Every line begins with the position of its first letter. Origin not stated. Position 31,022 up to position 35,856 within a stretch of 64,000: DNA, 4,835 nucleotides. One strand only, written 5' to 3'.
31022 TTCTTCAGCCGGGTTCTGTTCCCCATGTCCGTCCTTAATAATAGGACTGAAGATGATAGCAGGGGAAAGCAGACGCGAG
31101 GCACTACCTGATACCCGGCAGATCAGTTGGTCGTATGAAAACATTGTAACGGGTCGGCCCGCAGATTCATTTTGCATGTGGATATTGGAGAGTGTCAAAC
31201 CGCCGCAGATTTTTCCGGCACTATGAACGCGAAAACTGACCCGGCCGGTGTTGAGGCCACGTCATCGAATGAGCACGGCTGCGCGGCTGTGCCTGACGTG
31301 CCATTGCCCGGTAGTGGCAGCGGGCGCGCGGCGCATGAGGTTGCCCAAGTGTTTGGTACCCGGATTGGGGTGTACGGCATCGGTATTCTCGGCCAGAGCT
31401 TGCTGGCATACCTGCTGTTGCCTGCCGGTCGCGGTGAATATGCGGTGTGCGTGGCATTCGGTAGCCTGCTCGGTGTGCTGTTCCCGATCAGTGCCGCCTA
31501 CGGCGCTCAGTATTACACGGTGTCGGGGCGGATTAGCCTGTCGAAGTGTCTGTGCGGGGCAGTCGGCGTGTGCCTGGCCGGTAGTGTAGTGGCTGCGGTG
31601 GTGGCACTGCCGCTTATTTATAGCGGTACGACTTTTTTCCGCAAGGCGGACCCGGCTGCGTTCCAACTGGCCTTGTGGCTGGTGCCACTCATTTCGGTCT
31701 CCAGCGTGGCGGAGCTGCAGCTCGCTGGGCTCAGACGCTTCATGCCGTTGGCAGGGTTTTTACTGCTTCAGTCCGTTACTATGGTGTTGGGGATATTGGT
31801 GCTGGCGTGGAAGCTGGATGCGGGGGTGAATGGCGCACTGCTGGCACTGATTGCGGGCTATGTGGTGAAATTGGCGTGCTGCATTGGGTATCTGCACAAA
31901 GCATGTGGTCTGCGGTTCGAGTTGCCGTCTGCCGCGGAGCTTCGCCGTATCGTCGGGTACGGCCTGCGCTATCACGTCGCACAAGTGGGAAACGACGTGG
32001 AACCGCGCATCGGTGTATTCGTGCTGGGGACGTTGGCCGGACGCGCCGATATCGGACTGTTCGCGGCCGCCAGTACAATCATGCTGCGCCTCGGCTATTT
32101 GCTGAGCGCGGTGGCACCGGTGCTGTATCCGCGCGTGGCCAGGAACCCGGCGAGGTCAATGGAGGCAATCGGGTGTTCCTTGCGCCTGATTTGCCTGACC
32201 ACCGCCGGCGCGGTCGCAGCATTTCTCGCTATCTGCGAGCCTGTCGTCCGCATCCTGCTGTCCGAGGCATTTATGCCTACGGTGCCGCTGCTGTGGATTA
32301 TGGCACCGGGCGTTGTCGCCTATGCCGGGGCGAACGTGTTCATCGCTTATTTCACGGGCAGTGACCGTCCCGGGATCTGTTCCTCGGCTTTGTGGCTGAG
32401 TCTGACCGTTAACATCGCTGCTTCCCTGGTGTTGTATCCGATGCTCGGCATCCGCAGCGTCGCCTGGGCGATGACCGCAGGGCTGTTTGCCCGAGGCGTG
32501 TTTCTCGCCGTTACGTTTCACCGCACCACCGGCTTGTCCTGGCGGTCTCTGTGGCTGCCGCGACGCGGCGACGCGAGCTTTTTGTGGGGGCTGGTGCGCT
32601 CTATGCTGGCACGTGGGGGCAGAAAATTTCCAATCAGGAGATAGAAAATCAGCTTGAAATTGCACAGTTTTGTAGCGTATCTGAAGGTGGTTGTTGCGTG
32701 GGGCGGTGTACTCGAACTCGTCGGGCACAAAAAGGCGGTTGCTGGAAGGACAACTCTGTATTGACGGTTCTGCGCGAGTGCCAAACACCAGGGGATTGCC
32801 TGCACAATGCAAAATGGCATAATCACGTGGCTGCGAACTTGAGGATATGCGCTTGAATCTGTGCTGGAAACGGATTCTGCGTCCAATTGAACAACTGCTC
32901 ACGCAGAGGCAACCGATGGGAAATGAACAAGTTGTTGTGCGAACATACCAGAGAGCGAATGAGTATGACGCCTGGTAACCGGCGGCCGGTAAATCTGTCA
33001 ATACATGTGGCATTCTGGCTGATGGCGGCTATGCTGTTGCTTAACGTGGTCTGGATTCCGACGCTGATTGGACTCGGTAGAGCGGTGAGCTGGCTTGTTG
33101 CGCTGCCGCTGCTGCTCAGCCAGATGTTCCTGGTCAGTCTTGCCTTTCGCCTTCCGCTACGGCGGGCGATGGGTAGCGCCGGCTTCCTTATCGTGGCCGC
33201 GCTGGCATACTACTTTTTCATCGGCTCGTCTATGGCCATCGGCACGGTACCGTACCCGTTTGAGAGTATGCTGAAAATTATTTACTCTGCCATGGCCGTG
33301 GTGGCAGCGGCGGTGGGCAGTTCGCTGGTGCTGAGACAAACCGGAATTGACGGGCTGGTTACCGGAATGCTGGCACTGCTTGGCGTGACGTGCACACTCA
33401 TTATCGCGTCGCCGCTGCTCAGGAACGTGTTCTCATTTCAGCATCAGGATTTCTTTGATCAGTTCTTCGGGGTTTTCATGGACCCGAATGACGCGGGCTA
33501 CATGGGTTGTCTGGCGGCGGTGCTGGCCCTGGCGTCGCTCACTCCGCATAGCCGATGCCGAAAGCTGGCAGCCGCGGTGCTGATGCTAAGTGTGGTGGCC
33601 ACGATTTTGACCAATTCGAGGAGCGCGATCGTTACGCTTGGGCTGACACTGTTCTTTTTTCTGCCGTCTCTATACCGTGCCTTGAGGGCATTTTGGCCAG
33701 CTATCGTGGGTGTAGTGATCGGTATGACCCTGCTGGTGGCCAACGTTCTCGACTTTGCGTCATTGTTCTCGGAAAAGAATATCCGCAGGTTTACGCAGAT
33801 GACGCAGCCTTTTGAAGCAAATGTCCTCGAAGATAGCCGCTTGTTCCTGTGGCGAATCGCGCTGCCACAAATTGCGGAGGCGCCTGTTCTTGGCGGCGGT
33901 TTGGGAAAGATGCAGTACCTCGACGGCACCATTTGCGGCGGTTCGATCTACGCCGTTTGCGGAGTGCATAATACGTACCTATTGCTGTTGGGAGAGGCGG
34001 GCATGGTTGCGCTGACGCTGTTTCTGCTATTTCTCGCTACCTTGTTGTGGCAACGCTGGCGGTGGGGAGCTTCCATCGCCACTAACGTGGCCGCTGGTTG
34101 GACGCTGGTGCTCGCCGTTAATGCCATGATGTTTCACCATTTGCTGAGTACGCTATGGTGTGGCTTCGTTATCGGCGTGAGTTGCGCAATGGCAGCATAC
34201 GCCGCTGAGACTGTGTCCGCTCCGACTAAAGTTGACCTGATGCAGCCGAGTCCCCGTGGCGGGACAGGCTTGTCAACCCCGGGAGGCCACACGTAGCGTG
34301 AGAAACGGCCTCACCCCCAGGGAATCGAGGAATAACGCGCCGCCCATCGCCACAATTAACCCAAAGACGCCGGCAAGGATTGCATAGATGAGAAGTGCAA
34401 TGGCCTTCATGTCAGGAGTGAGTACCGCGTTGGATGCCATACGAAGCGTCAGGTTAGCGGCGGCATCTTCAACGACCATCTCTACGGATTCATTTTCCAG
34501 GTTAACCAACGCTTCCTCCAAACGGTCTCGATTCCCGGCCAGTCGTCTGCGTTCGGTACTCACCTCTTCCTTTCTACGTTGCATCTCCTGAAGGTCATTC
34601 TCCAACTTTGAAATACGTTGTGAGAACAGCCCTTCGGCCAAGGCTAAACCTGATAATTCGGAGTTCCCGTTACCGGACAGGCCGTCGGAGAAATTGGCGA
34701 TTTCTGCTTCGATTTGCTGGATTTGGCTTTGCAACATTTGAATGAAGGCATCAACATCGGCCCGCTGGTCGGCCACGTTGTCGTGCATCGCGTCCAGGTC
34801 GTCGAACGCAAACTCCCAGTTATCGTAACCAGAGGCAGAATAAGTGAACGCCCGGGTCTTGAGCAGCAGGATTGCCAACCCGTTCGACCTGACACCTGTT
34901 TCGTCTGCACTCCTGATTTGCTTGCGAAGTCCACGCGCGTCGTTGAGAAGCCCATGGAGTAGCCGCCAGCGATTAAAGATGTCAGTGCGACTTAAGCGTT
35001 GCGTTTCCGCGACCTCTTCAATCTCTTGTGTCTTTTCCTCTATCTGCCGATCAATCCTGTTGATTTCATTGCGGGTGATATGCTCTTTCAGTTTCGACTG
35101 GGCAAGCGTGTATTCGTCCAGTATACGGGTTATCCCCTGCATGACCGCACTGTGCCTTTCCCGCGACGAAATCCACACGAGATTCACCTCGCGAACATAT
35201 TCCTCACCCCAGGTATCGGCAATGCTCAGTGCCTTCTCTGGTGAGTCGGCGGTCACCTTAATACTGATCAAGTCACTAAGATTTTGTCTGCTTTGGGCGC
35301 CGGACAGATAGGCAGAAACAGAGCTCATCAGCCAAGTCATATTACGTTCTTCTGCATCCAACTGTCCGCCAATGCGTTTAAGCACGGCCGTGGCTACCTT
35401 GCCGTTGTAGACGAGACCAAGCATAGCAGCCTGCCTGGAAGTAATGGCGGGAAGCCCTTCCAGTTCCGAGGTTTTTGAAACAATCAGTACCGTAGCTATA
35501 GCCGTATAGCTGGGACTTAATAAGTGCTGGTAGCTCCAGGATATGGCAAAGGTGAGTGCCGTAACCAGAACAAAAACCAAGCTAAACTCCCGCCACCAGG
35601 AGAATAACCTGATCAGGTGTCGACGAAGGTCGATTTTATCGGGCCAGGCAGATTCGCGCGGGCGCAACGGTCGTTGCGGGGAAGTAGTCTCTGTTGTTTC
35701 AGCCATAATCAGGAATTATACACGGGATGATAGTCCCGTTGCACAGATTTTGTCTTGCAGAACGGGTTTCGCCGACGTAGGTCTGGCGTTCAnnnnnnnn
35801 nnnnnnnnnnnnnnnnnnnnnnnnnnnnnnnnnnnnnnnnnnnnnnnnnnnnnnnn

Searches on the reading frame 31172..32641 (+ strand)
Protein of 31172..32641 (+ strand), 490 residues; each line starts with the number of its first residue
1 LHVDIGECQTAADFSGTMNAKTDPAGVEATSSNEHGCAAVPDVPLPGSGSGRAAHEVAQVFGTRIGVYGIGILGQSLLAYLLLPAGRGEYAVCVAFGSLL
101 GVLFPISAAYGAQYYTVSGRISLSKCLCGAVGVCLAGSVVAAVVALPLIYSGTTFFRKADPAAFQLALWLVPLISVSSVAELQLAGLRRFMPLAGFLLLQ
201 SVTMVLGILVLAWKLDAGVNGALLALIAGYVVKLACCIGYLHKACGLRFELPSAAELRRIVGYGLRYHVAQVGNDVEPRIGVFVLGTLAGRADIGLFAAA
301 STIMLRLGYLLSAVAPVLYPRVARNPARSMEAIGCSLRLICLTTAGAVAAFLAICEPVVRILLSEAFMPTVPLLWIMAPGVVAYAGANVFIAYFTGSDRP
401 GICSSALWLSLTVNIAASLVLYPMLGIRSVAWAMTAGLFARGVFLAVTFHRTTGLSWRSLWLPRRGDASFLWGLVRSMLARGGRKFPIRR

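Call 7: search_protein_families(library=pfam, proteins=[window:31172-32641:+], max_evalue=0.01)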
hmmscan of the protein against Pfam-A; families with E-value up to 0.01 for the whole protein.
window:31172-32641:+ (490 aa): 3 families
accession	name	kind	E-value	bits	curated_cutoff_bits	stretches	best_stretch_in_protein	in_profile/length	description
PF01943.22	Polysacc_synt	-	2.4e-10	40.8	28.2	1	66-324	14-272/274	Polysaccharide biosynthesis protein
PF13440.11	Polysacc_synt_3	-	1.9e-09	37.6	23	1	142-372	62-293/293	Polysaccharide biosynthesis protein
PF03023.19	MurJ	-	1.5e-07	30.9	27.4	1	125-455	57-405/451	Lipid II flippase MurJ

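Call 12: search_protein_families(library=ncbifam, proteins=[window:31172-32641:+], max_evalue=0.01)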
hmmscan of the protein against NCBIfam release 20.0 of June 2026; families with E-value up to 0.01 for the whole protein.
window:31172-32641:+ (490 aa): 1 family
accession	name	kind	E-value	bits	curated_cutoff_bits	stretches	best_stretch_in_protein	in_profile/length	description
TIGR01695.1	murJ_mviN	equivalog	9.2e-10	37.8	235.55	1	130-455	88-432/506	murein biosynthesis integral membrane protein MurJ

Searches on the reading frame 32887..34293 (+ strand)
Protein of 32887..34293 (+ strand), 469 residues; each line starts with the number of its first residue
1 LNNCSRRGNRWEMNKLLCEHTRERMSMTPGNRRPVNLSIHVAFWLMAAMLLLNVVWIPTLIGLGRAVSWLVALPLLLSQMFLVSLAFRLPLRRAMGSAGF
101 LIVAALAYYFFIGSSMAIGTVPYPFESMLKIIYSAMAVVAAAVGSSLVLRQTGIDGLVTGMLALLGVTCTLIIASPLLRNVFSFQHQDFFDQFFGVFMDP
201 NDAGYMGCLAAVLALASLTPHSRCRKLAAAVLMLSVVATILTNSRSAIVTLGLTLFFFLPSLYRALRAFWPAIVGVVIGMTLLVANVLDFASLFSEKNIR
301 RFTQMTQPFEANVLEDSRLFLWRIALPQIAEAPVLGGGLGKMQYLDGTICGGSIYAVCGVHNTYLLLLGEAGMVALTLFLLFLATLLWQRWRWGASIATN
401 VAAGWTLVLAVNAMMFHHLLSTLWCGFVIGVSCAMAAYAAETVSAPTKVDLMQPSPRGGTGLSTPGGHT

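Call 7: search_protein_families(library=pfam, proteins=[window:32887-34293:+], max_evalue=0.01)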
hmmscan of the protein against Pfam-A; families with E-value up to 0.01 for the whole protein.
window:32887-34293:+ (469 aa): 1 family
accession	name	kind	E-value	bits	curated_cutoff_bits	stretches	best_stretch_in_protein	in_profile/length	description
PF04932.20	Wzy_C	-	7.7e-16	58.7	31.7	1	231-380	2-149/149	O-Antigen ligase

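Call 12: search_protein_families(library=ncbifam, proteins=[window:32887-34293:+], max_evalue=0.01)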
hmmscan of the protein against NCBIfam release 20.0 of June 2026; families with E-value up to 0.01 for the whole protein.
window:32887-34293:+ (469 aa): 1 family
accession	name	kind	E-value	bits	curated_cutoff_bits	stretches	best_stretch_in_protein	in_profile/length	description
TIGR03097.1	PEP_O_lig_1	hypoth_equivalog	2.9e-10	39.6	188.1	1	213-407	182-365/408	putative O-glycosylation ligase, exosortase A system-associated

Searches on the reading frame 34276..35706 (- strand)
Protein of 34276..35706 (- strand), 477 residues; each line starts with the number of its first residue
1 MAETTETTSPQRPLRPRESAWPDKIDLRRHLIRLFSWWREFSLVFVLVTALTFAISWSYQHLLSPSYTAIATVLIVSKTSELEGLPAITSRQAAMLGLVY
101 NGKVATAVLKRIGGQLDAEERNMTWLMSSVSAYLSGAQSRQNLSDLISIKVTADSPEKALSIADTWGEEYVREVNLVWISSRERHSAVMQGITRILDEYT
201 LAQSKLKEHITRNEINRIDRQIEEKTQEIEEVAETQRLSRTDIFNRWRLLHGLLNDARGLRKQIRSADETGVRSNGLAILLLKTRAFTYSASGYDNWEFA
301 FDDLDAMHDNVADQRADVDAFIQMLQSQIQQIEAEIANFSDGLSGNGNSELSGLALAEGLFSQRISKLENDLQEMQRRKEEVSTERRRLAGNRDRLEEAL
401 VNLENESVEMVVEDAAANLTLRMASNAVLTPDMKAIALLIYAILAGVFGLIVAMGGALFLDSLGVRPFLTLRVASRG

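Call 12: search_protein_families(library=ncbifam, proteins=[window:34276-35706:-], max_evalue=0.01)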
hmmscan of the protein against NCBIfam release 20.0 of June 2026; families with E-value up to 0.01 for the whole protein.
window:34276-35706:- (477 aa): 3 families
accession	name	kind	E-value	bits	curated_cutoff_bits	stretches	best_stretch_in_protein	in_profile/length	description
NF002572.0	PRK02224.1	equivalog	0.00048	18.5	1087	1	199-407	333-511/888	DNA double-strand break repair ATPase Rad50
NF045487.1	ASRP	equivalog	0.002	16.8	300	1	313-407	149-243/593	archaea-specific SMC-related protein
TIGR03007.1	pepcterm_ChnLen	equivalog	0.0047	15.2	278.85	1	309-391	150-232/498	XrtA system polysaccharide chain length determinant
